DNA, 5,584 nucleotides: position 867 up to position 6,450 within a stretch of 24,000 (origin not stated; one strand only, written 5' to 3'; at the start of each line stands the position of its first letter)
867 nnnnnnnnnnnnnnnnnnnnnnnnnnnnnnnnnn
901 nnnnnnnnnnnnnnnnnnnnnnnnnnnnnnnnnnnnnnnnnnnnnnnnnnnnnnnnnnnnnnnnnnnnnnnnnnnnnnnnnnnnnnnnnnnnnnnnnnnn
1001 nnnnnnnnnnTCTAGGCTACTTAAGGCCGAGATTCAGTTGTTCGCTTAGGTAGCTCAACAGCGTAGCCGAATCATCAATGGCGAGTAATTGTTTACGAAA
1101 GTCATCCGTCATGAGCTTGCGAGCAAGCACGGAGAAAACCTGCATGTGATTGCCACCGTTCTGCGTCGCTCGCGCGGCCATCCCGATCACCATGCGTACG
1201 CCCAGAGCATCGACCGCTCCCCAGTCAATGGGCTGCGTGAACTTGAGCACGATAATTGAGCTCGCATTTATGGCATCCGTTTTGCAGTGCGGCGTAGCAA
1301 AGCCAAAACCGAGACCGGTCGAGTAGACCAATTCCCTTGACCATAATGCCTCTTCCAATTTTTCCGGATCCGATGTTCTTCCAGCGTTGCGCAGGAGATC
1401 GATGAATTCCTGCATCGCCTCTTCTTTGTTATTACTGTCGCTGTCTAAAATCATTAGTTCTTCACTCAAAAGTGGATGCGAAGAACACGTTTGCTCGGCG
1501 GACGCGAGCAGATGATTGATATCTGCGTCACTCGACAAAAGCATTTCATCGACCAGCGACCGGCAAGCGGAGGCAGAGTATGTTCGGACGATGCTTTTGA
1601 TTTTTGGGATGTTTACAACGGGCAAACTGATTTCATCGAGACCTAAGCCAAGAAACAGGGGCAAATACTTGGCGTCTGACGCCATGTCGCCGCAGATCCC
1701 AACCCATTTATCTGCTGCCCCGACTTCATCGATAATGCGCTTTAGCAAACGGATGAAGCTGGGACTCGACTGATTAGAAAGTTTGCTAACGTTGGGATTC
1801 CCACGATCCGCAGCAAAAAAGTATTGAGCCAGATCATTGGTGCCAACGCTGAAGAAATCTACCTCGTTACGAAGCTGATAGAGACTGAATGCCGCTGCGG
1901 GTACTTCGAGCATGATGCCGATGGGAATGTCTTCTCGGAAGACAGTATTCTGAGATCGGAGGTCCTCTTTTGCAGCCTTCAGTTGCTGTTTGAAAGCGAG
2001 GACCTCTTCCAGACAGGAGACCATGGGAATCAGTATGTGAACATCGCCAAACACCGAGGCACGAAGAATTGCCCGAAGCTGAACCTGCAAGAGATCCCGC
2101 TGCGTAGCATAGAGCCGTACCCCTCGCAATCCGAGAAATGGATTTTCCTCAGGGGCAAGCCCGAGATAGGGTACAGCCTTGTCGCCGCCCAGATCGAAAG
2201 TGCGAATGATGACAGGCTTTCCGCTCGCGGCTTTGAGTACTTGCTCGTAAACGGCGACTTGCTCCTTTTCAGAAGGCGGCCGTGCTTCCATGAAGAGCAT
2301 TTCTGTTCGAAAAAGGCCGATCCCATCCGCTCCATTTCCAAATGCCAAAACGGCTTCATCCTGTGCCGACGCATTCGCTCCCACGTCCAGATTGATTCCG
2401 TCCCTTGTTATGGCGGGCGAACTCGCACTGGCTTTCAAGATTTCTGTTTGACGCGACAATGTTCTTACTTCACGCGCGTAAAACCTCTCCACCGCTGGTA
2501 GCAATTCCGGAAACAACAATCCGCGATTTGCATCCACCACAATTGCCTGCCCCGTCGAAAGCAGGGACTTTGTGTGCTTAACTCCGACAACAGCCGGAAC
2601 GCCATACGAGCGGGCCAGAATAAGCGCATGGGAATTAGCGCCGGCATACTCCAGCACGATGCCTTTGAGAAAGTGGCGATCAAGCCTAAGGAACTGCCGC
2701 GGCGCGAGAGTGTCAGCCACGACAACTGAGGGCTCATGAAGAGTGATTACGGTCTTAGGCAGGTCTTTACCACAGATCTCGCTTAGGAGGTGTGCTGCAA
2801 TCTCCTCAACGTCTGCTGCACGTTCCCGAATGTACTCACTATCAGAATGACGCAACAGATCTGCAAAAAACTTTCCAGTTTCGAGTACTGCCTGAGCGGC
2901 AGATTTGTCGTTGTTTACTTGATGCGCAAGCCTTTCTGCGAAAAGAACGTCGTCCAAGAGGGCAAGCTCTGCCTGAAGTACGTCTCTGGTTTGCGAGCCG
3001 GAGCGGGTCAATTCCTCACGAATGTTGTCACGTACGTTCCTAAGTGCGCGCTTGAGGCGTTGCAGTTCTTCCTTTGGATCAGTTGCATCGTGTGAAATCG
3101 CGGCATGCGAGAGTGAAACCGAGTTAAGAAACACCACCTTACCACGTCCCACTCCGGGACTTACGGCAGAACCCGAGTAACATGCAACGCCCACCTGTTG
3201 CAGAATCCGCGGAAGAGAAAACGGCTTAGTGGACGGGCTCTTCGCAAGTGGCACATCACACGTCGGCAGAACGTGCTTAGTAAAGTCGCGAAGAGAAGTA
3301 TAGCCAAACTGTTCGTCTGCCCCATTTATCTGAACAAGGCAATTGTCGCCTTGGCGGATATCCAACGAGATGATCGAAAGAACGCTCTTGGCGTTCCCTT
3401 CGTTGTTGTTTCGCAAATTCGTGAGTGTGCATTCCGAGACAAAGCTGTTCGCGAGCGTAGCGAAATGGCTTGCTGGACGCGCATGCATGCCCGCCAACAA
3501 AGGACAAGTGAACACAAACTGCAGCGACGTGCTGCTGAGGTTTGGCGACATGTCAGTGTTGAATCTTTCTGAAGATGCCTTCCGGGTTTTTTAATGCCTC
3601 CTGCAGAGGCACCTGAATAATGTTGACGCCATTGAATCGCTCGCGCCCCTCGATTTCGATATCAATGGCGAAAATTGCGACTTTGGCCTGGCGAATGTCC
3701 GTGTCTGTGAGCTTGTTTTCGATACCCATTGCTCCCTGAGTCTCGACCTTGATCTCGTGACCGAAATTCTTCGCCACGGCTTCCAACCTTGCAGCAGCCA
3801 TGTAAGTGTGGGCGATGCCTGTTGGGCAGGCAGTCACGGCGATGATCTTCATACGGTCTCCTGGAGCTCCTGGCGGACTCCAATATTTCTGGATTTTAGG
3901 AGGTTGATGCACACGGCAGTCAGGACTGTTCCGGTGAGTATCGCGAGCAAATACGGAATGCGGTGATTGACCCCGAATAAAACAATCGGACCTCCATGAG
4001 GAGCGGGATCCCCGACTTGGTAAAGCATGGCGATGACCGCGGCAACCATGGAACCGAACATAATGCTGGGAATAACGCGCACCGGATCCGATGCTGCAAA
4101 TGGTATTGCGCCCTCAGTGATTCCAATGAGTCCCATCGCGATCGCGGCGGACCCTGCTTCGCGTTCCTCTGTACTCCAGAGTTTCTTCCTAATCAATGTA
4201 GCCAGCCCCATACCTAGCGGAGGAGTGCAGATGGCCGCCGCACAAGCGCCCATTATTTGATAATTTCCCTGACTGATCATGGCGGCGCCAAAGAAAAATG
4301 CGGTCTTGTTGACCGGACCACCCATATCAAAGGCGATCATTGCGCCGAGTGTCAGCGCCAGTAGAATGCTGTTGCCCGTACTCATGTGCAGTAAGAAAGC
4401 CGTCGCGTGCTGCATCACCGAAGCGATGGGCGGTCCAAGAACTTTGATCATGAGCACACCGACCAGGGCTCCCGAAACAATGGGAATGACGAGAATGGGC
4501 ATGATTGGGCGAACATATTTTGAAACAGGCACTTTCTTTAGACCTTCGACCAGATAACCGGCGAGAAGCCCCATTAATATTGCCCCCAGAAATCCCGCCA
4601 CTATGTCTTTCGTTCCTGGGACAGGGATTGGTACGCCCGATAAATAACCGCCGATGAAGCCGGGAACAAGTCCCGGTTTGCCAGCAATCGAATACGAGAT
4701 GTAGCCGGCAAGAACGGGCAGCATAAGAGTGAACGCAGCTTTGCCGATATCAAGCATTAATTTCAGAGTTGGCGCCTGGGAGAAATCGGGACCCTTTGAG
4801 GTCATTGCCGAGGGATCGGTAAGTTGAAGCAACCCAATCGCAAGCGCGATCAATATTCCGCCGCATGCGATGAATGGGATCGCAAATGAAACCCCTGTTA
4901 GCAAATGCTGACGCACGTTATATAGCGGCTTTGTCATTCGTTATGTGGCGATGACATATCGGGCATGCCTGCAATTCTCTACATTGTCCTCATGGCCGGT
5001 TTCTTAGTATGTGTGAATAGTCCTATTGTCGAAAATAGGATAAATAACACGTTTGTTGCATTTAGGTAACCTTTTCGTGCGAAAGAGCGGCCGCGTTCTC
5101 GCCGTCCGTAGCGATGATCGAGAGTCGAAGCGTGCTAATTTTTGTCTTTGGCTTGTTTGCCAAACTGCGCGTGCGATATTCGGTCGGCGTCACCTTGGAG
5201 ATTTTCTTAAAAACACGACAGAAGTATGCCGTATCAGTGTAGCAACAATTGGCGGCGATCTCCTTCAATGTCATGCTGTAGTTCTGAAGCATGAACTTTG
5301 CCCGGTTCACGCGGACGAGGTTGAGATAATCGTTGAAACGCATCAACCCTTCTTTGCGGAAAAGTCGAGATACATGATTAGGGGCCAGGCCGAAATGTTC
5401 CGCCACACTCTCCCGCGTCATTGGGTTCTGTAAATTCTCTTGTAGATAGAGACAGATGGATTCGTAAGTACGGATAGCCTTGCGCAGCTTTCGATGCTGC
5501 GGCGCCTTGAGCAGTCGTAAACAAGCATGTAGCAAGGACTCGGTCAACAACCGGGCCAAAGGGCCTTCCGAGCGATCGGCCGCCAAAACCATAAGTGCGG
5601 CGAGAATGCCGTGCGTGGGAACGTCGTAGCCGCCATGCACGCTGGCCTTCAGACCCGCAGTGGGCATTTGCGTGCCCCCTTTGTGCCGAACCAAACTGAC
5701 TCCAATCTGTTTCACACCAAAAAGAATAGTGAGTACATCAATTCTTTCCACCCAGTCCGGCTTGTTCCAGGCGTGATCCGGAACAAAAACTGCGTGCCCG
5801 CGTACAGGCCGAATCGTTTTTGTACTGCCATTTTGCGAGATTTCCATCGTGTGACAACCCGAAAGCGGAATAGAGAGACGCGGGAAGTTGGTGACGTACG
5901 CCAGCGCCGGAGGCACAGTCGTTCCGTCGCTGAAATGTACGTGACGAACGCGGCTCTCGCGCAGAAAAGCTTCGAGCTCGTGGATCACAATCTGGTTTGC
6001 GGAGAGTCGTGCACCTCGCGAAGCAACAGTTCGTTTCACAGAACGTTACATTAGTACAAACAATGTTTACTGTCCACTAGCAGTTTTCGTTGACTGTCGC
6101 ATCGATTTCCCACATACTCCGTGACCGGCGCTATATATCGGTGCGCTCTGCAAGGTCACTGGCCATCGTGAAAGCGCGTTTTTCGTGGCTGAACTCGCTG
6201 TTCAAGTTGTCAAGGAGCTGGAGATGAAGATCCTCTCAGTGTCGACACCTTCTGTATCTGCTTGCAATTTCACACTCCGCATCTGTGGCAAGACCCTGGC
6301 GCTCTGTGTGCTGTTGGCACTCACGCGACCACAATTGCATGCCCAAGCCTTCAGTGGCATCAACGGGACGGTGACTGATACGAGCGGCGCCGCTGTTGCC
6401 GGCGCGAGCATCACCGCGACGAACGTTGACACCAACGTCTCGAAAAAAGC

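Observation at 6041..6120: A 33-nt element is shared (29/33 identical) by the TBDR/AraC and GH38 upstream regions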

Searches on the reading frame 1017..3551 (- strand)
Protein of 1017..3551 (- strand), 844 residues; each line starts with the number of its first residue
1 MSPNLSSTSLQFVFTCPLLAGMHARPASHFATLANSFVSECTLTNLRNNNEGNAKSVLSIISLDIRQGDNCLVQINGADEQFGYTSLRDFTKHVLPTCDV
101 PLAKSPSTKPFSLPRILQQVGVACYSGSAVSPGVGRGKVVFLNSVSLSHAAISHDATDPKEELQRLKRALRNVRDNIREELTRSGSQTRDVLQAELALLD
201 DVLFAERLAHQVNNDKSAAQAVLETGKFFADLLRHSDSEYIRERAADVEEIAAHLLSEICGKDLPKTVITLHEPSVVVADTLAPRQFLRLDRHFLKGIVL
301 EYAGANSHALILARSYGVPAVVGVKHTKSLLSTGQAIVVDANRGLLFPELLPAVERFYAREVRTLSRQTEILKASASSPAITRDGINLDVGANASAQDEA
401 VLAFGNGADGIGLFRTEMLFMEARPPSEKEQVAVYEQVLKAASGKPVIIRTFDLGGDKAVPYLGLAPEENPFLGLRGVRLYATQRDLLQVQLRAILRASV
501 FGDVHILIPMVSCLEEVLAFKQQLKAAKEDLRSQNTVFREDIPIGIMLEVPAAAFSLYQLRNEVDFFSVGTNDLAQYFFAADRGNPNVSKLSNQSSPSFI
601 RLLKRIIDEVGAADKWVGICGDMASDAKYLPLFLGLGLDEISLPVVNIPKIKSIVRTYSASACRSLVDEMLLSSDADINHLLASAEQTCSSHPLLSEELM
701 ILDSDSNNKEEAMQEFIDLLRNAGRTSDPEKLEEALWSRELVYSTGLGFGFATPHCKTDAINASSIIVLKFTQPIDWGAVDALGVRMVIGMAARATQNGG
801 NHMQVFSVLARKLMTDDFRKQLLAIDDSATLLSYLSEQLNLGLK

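Call 7: search_protein_families(library=pfam, proteins=[window:1017-3551:-])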
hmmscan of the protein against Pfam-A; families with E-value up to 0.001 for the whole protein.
window:1017-3551:- (844 aa): 5 families
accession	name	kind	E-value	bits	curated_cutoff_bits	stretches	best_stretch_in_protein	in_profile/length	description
PF02896.24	PEP-utilizers_C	-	1.3e-97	327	22.8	1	374-657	6-290/293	PEP-utilising enzyme, PEP-binding domain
PF00359.27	PTS_EIIA_2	-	2.3e-31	109.1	27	1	694-837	2-143/144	Phosphoenolpyruvate-dependent sugar phosphotransferase system, EIIA 2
PF00391.29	PEP-utilizers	-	1.3e-18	66.8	23.1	1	272-344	2-72/72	PEP-utilising enzyme, mobile domain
PF05524.18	PEP-utilisers_N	-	3.2e-18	66.5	24.4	1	127-244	2-121/121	PEP-utilising enzyme, N-terminal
PF00381.24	PTS-HPr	-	1.2e-16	61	23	1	14-89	5-77/81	PTS HPr component phosphorylation site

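Call 32: search_protein_families(library=ncbifam, proteins=[window:1017-3551:-], max_evalue=0.01)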
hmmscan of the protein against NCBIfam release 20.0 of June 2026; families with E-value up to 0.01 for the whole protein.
window:1017-3551:- (844 aa): 42 families (the best 25 are shown)
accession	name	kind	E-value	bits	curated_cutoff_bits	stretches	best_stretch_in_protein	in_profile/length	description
TIGR01417.1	PTS_I_fam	equivalog_domain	1.8e-138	462.4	341.7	1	126-674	2-555/565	phosphoenolpyruvate--protein phosphotransferase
NF008382.0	PRK11177.1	equivalog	4.4e-123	411.9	824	1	126-682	3-565/575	phosphoenolpyruvate-protein phosphotransferase PtsI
NF008283.0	PRK11061.1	equivalog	1.6e-101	340.8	583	1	127-678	173-727/748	phosphoenolpyruvate--protein phosphotransferase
NF005057.0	PRK06464.1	equivalog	7.4e-47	159.9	598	2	436-659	562-789/798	phosphoenolpyruvate synthase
TIGR01418.1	PEP_synth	equivalog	3.2e-44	151.4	739.75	2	437-651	557-775/784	pyruvate, water dikinase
TIGR00848.1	fruA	subfamily_domain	6.3e-30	103.7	103.5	1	694-822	1-129/129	fructose PTS transporter subunit IIA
TIGR01828.1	pyru_phos_dikin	equivalog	2.8e-29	101.7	843.45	2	468-584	652-774/865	pyruvate, phosphate dikinase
NF008478.1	PRK11377.1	equivalog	3.8e-26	92.1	520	1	20-345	166-469/473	dihydroxyacetone kinase phosphoryl donor subunit DhaM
NF008319.0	PRK11109.1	equivalog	4.9e-20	72.2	302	2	696-836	5-140/376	fused PTS fructose transporter subunit IIA/HPr protein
NF007293.0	PRK09765.1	equivalog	6.8e-20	71.1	763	1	694-838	7-152/639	PTS 2-O-a-mannosyl-D-glycerate transporter subunit IIABC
NF007389.0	PRK09913.1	equivalog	1.1e-15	57.9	151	1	695-826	4-134/148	PTS fructose transporter subunit IIA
NF010351.0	PRK13779.1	equivalog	1.7e-15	56.9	766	2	695-836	4-140/503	bifunctional PTS system fructose-specific transporter subunit IIA/HPr protein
TIGR01003.1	PTS_HPr_family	subfamily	1.8e-14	53.5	47.9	1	20-88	12-78/82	HPr family phosphocarrier protein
TIGR01419.1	nitro_reg_IIA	equivalog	5.7e-12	45.7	138.7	1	694-825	5-133/145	PTS IIA-like nitrogen regulatory protein PtsN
NF041319.1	PTS-HPr_Halo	equivalog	1.9e-11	44.3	140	1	20-82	11-74/87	phosphocarrier protein HPr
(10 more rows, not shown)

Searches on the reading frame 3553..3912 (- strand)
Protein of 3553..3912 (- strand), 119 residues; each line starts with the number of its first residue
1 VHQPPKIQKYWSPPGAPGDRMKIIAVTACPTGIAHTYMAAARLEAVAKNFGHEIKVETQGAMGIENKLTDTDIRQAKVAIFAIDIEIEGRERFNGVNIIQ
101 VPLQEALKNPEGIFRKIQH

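Call 8: search_protein_families(library=pfam, proteins=[window:3553-3912:-])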
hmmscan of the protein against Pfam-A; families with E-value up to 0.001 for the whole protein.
window:3553-3912:- (119 aa): 2 families
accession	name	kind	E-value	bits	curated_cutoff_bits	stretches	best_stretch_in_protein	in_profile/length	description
PF02302.22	PTS_IIB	-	1.5e-19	70.8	23.6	1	25-114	2-88/90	PTS system, Lactose/Cellobiose specific IIB subunit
PF25554.1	PTS_EIIB_BC_N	-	8.9e-05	23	27.4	0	21-55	1-35/88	PTS system fructose specific EIIB'BC N-terminal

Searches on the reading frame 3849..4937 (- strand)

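Call 7: search_protein_families(library=pfam, proteins=[window:3849-4937:-])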
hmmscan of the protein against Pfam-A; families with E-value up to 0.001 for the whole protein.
window:3849-4937:- (362 aa): 1 family
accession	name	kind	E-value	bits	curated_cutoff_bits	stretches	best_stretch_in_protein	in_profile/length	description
PF02378.23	PTS_EIIC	-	1.3e-21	77.5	30.7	1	15-295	3-319/319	Phosphotransferase system, EIIC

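Call 32: search_protein_families(library=ncbifam, proteins=[window:3849-4937:-], max_evalue=0.01)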
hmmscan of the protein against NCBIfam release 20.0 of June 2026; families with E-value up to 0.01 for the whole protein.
window:3849-4937:- (362 aa): 5 families
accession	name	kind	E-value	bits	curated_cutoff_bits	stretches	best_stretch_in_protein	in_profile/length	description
NF007787.0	PRK10478.1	equivalog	9.4e-105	350.4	426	1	5-351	8-338/359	PTS fructose transporter subunit EIIC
TIGR01427.1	PTS_IIC_fructo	subfamily_domain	1.9e-84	284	157.55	1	8-348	15-346/346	fructose-specific PTS transporter subunit EIIC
NF007984.0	PRK10712.1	equivalog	2.3e-77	260.8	793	1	10-352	228-556/563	PTS fructose transporter subunit IIBC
NF007293.0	PRK09765.1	equivalog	1.9e-60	205.1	763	1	7-353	286-628/639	PTS 2-O-a-mannosyl-D-glycerate transporter subunit IIABC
NF008493.0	PRK11404.1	equivalog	7.6e-59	199.5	806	1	8-351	128-467/483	PTS fructose-like transporter subunit IIBC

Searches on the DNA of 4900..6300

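Call 45: search_rna_families(source=window, start=4900, end=6300, threshold=evalue, max_evalue=1)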
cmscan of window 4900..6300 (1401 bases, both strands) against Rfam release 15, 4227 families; matches with E-value up to 1: 0.
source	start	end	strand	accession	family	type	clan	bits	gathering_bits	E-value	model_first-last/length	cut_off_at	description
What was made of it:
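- On cis-regulatory RNA (riboswitch or leader): Rfam gives no hit at E<=1 (call 45).
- There is no Rfam match at E<=1 (call 45).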
